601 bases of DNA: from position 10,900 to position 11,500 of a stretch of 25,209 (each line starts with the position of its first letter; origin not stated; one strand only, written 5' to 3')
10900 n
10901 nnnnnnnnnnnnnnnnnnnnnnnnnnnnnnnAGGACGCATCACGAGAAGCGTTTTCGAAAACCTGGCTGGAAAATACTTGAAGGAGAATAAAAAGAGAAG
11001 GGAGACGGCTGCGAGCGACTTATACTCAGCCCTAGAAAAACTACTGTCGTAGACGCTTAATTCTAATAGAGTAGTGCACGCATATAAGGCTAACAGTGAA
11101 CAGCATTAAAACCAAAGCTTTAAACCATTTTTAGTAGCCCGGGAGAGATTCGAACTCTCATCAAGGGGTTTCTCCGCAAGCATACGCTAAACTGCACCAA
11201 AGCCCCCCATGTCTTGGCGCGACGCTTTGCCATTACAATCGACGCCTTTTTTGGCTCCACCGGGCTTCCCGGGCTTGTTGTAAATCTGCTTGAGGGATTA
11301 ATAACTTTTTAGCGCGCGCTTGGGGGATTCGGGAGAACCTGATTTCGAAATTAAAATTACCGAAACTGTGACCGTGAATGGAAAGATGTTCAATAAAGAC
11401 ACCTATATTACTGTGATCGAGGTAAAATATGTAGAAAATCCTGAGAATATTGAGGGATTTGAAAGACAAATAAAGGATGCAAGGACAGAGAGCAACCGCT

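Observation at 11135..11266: Triple-intron tRNA-Gln(TTG) with an intron at 10/11, at the base of the D stem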

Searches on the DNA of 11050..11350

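Call 5: search_rna_families(source=window, start=11050, end=11350, threshold=evalue, max_evalue=10, show_alignments=3)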
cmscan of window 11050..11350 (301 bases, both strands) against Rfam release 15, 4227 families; matches with E-value up to 10: 3.
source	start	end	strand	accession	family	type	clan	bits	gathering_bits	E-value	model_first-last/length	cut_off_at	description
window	11143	11159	+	RF04351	Plastid-psbl-rps4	Cis-reg;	-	16.7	68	0.56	9-25/53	no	Plastid-psbl-rps4 3UTR RNA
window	11143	11162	-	RF00005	tRNA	Gene; tRNA;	CL00001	13.3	29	5.9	44-63/71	no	tRNA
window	11267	11344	+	RF02246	Six3os1_1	Gene; lncRNA;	-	9.6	50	8.4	1-87/87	no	Six3os1 conserved region 1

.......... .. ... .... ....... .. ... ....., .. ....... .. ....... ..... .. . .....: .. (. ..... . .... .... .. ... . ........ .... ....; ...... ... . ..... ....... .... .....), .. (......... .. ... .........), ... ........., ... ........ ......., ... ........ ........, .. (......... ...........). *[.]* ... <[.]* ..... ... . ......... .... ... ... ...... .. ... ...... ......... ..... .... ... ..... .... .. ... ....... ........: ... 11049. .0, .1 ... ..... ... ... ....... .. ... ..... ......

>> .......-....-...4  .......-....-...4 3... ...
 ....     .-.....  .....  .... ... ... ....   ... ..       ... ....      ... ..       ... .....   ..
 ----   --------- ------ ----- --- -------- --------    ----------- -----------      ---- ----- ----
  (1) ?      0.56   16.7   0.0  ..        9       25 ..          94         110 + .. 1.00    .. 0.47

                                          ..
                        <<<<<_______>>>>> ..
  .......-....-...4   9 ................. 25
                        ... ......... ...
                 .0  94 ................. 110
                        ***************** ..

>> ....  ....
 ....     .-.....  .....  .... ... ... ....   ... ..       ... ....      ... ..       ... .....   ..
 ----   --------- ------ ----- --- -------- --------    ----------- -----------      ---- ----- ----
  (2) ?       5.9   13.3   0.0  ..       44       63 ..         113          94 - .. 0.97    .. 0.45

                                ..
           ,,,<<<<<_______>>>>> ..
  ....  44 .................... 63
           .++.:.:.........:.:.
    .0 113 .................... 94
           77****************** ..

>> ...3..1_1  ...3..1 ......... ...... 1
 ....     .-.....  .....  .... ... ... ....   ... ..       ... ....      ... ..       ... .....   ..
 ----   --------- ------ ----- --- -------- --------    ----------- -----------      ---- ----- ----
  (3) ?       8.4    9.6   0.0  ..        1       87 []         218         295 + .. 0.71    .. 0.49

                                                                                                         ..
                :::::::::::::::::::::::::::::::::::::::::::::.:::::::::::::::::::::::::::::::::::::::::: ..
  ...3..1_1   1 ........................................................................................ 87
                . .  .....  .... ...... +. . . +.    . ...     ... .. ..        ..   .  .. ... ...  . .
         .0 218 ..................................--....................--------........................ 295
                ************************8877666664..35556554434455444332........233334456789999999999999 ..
